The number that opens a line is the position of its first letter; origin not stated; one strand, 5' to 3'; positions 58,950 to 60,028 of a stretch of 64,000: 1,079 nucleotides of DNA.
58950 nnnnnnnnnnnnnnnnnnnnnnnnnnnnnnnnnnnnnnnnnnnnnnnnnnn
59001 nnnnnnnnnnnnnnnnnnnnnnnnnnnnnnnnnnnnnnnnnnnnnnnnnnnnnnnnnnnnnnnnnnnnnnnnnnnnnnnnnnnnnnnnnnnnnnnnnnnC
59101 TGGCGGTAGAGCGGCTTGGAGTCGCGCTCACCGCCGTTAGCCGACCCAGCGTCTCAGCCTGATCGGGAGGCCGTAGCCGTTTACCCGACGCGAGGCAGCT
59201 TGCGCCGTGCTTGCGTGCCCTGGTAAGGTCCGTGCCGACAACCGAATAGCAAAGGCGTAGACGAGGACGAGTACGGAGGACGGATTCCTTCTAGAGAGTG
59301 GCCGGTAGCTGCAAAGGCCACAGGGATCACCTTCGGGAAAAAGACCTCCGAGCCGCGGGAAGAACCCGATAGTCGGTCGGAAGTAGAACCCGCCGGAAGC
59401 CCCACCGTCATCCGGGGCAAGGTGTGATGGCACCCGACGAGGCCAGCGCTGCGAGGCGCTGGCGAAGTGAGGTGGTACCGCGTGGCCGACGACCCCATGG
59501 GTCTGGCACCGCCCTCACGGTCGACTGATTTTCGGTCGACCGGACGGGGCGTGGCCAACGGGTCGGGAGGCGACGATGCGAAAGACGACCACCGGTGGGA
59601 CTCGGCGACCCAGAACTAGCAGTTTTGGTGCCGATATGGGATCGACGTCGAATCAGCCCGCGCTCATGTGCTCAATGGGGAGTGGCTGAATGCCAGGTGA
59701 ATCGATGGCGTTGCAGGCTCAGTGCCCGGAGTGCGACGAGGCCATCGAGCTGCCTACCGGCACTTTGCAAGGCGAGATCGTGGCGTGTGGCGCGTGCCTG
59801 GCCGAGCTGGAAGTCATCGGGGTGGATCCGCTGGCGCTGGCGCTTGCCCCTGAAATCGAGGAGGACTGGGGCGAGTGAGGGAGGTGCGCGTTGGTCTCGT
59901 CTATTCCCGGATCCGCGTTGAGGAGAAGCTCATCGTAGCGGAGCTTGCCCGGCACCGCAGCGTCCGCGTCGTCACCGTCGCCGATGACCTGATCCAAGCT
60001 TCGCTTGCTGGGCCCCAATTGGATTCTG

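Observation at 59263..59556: T-box riboswitch with a lysine (AAG) specifier in front of the lysW-lysX-lysY-lysZ-lysK operon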

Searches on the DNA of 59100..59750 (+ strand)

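Call 3: search_rna_families(source=window, start=59100, end=59750, threshold=evalue, max_evalue=10, show_alignments=5)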
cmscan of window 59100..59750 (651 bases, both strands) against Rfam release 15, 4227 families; matches with E-value up to 10: 1.
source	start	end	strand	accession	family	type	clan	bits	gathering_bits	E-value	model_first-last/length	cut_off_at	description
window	59249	59499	+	RF00230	T-box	Cis-reg; leader;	-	77.8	93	4.1e-17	1-219/219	no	T-box leader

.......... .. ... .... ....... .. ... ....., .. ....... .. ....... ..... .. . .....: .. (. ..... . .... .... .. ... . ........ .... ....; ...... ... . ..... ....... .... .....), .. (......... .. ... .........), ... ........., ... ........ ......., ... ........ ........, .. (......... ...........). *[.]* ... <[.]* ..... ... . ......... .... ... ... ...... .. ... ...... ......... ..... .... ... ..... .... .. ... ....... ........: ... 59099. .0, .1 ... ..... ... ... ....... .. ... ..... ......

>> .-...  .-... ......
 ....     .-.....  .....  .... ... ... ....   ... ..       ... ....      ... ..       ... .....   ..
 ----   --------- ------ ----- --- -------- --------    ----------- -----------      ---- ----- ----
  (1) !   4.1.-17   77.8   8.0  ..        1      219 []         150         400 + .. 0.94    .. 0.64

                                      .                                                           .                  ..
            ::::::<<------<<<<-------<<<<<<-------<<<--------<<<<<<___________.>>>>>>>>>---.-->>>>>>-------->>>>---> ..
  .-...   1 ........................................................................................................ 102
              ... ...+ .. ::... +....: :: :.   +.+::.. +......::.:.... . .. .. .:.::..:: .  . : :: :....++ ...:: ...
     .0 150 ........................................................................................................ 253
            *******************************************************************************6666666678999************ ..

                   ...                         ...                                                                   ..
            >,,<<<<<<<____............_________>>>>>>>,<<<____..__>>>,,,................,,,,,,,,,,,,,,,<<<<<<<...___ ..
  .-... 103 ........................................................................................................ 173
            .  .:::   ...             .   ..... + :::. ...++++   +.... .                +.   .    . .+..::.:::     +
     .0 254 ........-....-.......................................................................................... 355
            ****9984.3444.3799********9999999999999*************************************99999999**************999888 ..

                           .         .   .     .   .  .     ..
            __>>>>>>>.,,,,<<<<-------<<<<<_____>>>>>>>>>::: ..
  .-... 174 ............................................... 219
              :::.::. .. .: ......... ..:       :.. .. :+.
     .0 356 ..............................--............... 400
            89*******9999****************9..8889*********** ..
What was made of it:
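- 59337..59344 (+): specifier loop 3' side GAA-A-AAG-A; the specifier codon AAG (Lys) is at 59341-59343. cmscan alignment (call 3).
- The Rfam alignment places the codon on AAG, followed by the usual purine (call 3).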

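Call 30: build_rna_model(alignment_id=A1)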
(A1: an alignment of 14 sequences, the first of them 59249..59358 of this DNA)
Model R1 built from alignment A1 (14 sequences, 118 columns); structure: RNAalifold consensus.
model positions 109; base pairs 17; branch points 0; effective number of sequences 2.32; information 0.59 bits per position. Calibrated on 0.2 Mb of random sequence (short: E-values are rough).
structure used (alignment columns):
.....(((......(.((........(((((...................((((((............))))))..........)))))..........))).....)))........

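Call 31: search_with_rna_model(model_id=R1, sources=[window, L001, L002, L003, L004, L005, L006, L007, L008, L009, L010, L011, L012, L013, L014, L015, L016, L017, L018, L019, L020, L021, L022, L023, L024, L025, L026, L027, L028, L029, L030, L031, L032, L033, L034, L035, L036, L037, L038, L039, L040, L041, L042, L043, L044, L045, L046, L047, L048, L049, L050, L051, L052, L053, L054, L055, L056, L057, L058, L059, L060, L061, L062, L063, L064, L065, L066, L067, L068, L069, L070, L071, L072, L073, L074, L075, L076, L077, L078, L079, L080], max_evalue=0.01, make_alignment=true)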
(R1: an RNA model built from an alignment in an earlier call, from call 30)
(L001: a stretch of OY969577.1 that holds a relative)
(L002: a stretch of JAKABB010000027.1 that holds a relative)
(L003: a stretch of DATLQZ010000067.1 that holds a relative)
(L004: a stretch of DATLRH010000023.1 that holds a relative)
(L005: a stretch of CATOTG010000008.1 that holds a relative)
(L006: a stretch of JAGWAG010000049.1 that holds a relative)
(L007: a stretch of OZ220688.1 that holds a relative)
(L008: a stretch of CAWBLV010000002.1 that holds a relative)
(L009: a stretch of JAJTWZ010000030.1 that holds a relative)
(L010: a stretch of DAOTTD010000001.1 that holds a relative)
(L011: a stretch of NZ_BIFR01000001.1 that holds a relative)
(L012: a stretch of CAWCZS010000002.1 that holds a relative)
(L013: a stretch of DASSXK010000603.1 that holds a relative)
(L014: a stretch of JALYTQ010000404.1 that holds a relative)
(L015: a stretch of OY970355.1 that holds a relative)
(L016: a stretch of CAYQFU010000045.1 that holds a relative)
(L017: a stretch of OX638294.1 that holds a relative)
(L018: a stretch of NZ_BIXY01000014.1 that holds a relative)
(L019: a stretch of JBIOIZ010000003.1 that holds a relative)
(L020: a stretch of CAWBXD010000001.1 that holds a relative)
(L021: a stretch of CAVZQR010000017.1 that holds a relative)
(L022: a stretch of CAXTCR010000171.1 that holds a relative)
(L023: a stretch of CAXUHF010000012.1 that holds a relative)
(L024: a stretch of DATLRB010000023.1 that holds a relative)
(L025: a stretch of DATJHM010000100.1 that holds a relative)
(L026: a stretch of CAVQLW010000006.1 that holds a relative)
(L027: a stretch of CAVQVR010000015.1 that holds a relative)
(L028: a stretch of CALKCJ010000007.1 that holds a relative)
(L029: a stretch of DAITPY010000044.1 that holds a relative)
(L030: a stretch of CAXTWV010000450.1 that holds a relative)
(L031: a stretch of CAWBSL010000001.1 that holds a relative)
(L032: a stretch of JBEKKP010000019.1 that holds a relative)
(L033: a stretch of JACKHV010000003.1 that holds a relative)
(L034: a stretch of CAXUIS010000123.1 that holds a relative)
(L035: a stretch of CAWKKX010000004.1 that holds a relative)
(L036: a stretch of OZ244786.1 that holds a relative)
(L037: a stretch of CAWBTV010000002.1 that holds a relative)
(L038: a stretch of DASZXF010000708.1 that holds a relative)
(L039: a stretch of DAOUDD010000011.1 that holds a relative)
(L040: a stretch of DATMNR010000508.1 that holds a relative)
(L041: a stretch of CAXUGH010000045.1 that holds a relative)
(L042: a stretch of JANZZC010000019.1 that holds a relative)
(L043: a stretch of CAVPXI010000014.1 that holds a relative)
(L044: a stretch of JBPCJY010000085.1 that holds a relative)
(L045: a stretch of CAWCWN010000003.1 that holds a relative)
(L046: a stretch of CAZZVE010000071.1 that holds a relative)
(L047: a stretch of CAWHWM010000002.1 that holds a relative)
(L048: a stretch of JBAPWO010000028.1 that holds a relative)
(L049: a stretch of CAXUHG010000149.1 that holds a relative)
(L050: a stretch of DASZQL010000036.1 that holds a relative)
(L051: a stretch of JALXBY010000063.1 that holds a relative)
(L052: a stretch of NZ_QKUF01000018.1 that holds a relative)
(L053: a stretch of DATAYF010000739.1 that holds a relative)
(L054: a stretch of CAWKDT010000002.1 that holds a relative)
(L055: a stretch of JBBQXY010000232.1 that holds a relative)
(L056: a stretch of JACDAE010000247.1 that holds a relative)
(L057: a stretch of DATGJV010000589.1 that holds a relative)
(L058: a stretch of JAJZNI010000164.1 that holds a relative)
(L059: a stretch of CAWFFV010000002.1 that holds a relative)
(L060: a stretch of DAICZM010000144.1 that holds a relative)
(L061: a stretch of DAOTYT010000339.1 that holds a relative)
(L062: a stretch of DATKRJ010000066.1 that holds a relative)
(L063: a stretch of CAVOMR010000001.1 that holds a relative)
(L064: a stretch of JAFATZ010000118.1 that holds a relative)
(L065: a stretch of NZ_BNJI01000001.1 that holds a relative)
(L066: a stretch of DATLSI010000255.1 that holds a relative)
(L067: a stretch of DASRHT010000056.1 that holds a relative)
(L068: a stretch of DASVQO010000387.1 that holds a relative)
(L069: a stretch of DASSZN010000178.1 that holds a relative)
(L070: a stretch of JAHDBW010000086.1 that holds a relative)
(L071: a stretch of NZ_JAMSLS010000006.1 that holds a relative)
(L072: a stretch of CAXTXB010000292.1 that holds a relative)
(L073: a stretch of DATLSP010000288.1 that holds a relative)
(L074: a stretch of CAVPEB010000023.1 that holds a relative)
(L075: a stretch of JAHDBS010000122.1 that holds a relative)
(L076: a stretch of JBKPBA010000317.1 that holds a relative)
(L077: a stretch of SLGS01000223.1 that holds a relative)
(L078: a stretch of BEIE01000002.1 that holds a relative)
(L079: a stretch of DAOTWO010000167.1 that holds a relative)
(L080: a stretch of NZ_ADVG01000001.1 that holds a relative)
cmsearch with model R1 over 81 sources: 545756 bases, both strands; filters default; matches with E-value up to 0.01: 77.
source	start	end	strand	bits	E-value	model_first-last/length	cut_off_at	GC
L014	1250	1357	+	109.6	5e-27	1-109/109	no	0.57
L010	2486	2594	+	109.4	5.5e-27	1-109/109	no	0.58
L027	2347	2454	+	106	4.9e-26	1-109/109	no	0.53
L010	2065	2172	+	105.5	6.8e-26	1-109/109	no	0.55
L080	2014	2124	+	102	6e-25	1-109/109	no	0.52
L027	1935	2043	+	101.9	6.7e-25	1-109/109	no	0.52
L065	2014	2124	+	101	1.1e-24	1-109/109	no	0.5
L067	1831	1939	+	100.9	1.2e-24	1-109/109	no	0.52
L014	893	1001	+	100.7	1.4e-24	1-109/109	no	0.54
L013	2036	2144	+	98.5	5.5e-24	1-109/109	no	0.52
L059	2488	2596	+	97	1.4e-23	1-109/109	no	0.52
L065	2358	2466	+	96.7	1.8e-23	1-109/109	no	0.57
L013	2387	2496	+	96.4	2.2e-23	1-109/109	no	0.52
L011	2470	2581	+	93.9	1.1e-22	1-109/109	no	0.53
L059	2174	2286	+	92.9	1.9e-22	1-109/109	no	0.48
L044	2478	2588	+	92.6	2.4e-22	1-109/109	no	0.52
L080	2358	2466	+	92.1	3.3e-22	1-109/109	no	0.57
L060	2034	2143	+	91.8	4e-22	1-109/109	no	0.55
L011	2080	2189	+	91.5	4.9e-22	1-109/109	no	0.48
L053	2502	2610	+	90.7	8.2e-22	1-109/109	no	0.56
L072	2380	2487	+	90.5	9.2e-22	1-109/109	no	0.51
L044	2144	2253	+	89.8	1.4e-21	1-109/109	no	0.49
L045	2492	2602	+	89.7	1.5e-21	1-109/109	no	0.54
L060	1681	1791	+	89.5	1.7e-21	1-109/109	no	0.46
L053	2114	2223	+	89.3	1.9e-21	1-109/109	no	0.52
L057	2020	2129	+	89.3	2e-21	1-109/109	no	0.54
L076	427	536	+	88.9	2.6e-21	1-109/109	no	0.5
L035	2487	2594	+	88.8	2.6e-21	1-109/109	no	0.52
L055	1858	1967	+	88.4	3.5e-21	1-109/109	no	0.47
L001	2192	2302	+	87.9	4.6e-21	1-109/109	no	0.65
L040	1543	1652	+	87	8.2e-21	1-109/109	no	0.51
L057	2361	2471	+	85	3.1e-20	1-109/109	no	0.61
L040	1212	1321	+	84.8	3.3e-20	1-109/109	no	0.48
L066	2114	2222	+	82.7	1.3e-19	1-109/109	no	0.51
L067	2361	2468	+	82.2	1.8e-19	1-109/109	no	0.56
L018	2140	2250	+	81.8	2.3e-19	1-109/109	no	0.44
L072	2045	2155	+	81.6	2.6e-19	1-109/109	no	0.46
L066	2463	2573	+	80.7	4.5e-19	1-109/109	no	0.51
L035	2150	2260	+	80.4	5.4e-19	1-109/109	no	0.48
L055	2182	2292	+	80.2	6.1e-19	1-109/109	no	0.51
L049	2086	2196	+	79.5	9.8e-19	1-109/109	no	0.51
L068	228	336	+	79.4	1e-18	1-109/109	no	0.61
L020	2107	2215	+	78.9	1.4e-18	1-109/109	no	0.48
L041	2039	2149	+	78.6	1.7e-18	1-109/109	no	0.53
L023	1928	2036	+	78.1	2.3e-18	1-109/109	no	0.46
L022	1959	2067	+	78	2.5e-18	1-109/109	no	0.48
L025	2089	2197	+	78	2.6e-18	1-109/109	no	0.59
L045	2189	2298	+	77.6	3.2e-18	1-109/109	no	0.55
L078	2327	2433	+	77.5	3.6e-18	1-109/109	no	0.67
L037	2060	2168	+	76.6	6e-18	1-109/109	no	0.49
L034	2032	2140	+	76.6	6e-18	1-109/109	no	0.47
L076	757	866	+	76.5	6.6e-18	1-109/109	no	0.54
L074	2505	2612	+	76.3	7.4e-18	1-109/109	no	0.44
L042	362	468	+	75.4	1.3e-17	1-109/109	no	0.7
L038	295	402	+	75.1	1.6e-17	1-109/109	no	0.56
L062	2398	2505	+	74.4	2.5e-17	1-109/109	no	0.69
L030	111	220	+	74.3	2.7e-17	1-109/109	no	0.51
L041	2440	2551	+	74.3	2.7e-17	1-109/109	no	0.52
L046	1913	2021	+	74.1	2.9e-17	1-109/109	no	0.49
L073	590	697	+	71.5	1.6e-16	1-109/109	no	0.57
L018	2487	2594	+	71.3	1.7e-16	1-109/109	no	0.48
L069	2363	2471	+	70.8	2.4e-16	1-109/109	no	0.72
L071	2328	2434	+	70.6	2.7e-16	1-109/109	no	0.69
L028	2400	2506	+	70.5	3e-16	1-109/109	no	0.68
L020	2479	2587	+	69.5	5.5e-16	1-109/109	no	0.52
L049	2456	2566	+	69.1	7e-16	1-109/109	no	0.53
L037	2428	2538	+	68.9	8.1e-16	1-109/109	no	0.54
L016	2353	2461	+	68.4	1.1e-15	1-109/109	no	0.71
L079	2329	2435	+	67.5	2e-15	1-109/109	no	0.7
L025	2496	2605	+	65.9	5.3e-15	1-109/109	no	0.55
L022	2407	2516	+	65.5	6.8e-15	1-109/109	no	0.54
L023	2417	2526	+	62.8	4e-14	1-109/109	no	0.48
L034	2412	2521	+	62.1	6e-14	1-109/109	no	0.49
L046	2326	2433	+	60.6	1.6e-13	1-109/109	no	0.52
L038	1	54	+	35.3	1.4e-06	56-109/109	5'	0.52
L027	1505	1607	-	30.1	4.1e-05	1-109/109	no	0.53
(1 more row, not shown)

Alignment A2: 77 matches aligned to the model, 120 columns, each read 5' to 3' on its own strand. Consensus structure (alignment columns), stored with it:
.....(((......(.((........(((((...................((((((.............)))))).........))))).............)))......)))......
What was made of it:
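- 59254..59354 (+): Stem I, containing AGUA 59270-59273, AG bulge AGAGAG 59293-59298 and the distal hairpin/loop 59299-59322. Own covariance model R1: 87.7 bits, E 5e-21 (call 31).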

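Call 38: search_with_rna_model(model_id=R1, sources=[L081, L082, L083, L084, L085, L086, L087, L088, L089, L090, L091, L092, L093, L094, L095, L096, L097, L098, L099, L100, L101, L102, L103, L104, L105, L106, L107, L108, L109, L110, L111, L112, L113, L114, L115, L116, L117, L118, L119, L120, L121, L122, L123, L124, L125, L126, L127, L128, L129, L130, L131, L132, L133, L134, L135, L136, L137, L138, L139, L140, L141, L142, L143, L144, L145, L146, L147, L148, L149, L150, L151, L152, L153, L154, L155, L156, L157, L158, L159, L160], max_evalue=0.001, make_alignment=true)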
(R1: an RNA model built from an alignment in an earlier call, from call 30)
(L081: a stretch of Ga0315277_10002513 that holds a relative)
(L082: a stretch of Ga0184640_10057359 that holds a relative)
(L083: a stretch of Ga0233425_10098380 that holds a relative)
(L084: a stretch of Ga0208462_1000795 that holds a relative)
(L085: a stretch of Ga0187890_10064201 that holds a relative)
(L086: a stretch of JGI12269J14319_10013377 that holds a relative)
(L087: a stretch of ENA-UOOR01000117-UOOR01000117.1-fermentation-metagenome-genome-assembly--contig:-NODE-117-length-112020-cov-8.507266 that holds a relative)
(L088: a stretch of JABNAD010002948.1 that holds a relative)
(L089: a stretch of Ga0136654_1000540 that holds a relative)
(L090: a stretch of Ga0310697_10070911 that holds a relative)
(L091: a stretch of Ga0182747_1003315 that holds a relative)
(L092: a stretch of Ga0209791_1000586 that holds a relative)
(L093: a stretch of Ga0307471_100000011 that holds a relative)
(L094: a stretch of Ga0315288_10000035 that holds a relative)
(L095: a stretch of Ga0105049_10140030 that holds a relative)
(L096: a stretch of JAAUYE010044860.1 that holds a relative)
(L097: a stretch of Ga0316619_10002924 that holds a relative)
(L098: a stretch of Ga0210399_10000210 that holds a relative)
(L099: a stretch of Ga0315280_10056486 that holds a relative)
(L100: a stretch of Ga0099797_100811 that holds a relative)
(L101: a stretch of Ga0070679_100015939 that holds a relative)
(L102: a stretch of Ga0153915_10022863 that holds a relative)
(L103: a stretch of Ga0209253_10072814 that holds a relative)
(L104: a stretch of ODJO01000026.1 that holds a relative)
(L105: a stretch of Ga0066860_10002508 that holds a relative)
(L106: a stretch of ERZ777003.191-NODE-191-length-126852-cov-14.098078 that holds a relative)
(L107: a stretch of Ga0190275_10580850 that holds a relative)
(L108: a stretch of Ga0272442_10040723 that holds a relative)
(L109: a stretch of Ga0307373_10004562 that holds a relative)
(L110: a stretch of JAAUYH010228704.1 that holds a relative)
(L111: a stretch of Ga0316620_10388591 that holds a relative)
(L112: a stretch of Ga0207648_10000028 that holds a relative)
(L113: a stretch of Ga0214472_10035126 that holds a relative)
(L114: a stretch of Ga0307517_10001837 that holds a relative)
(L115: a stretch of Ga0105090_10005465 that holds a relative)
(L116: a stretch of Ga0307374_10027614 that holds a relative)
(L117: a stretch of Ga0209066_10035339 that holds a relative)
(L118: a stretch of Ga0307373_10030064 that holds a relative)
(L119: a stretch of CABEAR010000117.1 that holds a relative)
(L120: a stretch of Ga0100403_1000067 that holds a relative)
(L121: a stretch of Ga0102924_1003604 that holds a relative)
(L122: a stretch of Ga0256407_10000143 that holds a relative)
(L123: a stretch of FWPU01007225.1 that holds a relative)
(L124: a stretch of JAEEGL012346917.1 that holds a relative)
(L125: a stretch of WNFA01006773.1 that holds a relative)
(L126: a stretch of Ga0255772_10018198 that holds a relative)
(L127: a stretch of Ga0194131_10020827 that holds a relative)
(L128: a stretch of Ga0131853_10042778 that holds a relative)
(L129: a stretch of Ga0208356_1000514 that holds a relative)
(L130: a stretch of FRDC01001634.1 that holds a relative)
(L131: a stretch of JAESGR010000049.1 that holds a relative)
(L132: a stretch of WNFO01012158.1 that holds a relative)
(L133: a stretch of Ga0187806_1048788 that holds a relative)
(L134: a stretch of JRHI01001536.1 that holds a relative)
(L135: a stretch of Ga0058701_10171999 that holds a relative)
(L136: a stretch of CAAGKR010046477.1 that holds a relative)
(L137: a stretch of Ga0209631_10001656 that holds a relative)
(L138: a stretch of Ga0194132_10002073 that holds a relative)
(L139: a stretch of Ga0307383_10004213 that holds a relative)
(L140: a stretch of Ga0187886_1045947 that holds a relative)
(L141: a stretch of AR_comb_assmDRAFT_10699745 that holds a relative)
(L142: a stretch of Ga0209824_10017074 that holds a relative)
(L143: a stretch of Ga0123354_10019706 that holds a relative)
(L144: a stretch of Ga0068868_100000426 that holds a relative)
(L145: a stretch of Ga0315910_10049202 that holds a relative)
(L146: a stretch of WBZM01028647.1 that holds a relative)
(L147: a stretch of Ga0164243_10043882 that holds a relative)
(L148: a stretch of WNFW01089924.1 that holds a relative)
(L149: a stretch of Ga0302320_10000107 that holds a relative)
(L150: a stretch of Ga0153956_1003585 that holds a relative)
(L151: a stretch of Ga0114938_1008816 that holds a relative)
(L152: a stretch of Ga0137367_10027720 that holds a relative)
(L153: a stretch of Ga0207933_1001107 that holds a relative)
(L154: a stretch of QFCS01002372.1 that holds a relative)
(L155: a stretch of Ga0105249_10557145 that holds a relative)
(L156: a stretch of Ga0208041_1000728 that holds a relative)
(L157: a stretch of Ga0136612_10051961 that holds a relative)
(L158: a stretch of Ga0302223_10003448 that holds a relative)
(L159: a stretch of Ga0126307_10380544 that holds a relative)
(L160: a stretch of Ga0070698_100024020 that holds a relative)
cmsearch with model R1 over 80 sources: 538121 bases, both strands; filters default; matches with E-value up to 0.001: 14.
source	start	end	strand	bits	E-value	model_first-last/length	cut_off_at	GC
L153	12815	12925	-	89.3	1.9e-21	1-109/109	no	0.6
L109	9078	9188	+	87.4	6.2e-21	1-109/109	no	0.59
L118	5987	6097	+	80.9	3.9e-19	1-109/109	no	0.6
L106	3392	3499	+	76.3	7.4e-18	1-109/109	no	0.66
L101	7123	7230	-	76.1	8.4e-18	1-109/109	no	0.6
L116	4926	5033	-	74.4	2.5e-17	1-109/109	no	0.69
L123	1067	1174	-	73.6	4e-17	1-109/109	no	0.68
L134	106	213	+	73.5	4.4e-17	1-109/109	no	0.69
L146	1668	1775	-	70.8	2.4e-16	1-109/109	no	0.66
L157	75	182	-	70.2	3.5e-16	1-109/109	no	0.66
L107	892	999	+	70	4.1e-16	1-109/109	no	0.66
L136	1131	1240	+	68.8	8.2e-16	1-109/109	no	0.61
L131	1600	1707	+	66.4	3.8e-15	1-109/109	no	0.66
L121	119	228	-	66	5e-15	1-109/109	no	0.62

Alignment A3: 14 matches aligned to the model, 113 columns, each read 5' to 3' on its own strand. Consensus structure (alignment columns), stored with it:
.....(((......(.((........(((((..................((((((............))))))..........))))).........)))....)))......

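Call 63: search_with_rna_model(model_id=R1, sources=[L199, L200, L201, L202, L203, L204, L205, L206, L207, L208, L209, L210, L211, L212], max_evalue=0.01, make_alignment=true)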
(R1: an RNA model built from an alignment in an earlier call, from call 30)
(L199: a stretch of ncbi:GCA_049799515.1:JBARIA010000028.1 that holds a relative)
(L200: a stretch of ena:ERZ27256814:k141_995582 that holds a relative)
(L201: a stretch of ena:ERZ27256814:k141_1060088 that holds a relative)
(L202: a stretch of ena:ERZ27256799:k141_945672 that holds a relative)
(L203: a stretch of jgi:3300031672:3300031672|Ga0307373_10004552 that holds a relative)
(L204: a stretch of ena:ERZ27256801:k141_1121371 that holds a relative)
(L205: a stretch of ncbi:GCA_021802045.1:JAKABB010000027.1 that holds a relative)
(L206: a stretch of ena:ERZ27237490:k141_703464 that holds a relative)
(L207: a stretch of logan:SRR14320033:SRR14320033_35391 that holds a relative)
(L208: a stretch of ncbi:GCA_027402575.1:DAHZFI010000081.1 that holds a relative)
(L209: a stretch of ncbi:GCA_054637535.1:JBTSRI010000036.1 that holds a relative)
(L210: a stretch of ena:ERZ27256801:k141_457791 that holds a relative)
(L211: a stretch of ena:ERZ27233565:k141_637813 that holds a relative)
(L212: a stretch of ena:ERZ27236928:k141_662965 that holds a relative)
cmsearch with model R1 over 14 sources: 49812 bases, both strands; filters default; matches with E-value up to 0.01: 14.
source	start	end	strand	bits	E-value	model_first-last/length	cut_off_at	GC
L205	875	985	+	88.3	3.3e-22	1-109/109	no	0.66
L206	875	985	+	88.3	3.3e-22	1-109/109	no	0.66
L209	878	988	+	88.3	3.4e-22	1-109/109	no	0.58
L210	878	988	+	88.3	3.4e-22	1-109/109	no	0.58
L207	880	990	+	87.3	6.2e-22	1-109/109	no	0.63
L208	880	990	+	87.3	6.2e-22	1-109/109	no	0.63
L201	879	989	+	86.8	8.8e-22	1-109/109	no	0.59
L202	879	989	+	86.8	8.8e-22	1-109/109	no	0.59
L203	878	988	+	86.4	1.1e-21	1-109/109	no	0.6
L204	878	988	+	86.4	1.1e-21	1-109/109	no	0.6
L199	879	989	+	83.8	5.7e-21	1-109/109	no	0.63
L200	879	989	+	80.9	3.6e-20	1-109/109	no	0.6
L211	878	989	+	77.4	3.5e-19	1-109/109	no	0.65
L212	878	989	+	77.4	3.5e-19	1-109/109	no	0.65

Alignment A5: 14 matches aligned to the model, 112 columns, each read 5' to 3' on its own strand. Consensus structure (alignment columns), stored with it:
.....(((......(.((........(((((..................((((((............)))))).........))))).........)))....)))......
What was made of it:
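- Tried and rejected: When hcs starts were fetched, 14 of 14 had the leader (call 63).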

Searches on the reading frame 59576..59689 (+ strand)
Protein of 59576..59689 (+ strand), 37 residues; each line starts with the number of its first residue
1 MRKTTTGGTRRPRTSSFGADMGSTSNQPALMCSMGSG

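Call 8: search_protein_families(library=ncbifam, proteins=[window:59576-59689:+])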
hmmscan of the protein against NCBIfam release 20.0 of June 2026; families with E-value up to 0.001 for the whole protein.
window:59576-59689:+ (37 aa): 0 families
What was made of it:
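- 59576..59689 (+): vestigial 37-codon ORF: the start of hcs fused across a deletion to an out-of-frame remnant of the lysU 3' end; its UGA stop is directly followed by the lysW AUG. No family hit (call 8).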

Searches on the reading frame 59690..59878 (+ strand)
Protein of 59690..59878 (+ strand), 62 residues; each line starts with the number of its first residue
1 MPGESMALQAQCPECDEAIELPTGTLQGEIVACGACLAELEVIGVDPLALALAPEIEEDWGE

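Call 8: search_protein_families(library=ncbifam, proteins=[window:59690-59878:+])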
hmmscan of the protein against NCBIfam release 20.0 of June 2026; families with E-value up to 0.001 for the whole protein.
window:59690-59878:+ (62 aa): 2 families
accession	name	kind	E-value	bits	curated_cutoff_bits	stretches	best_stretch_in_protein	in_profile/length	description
NF041070.1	carrier_LysW_Arch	domain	5.5e-16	58.4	75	1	9-62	2-57/57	alpha-aminoadipate/glutamate carrier protein LysW/ArgW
TIGR01206.1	lysW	equivalog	1.8e-15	56.5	53.2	1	8-62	1-54/54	lysine biosynthesis protein LysW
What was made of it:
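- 59690..59878 (+): lysW (carrier protein, C-terminal EDWGE); an alternative start is ATG 59705. TIGR01206, 56.5 bits, above its cut-off of 53.2 (call 8).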
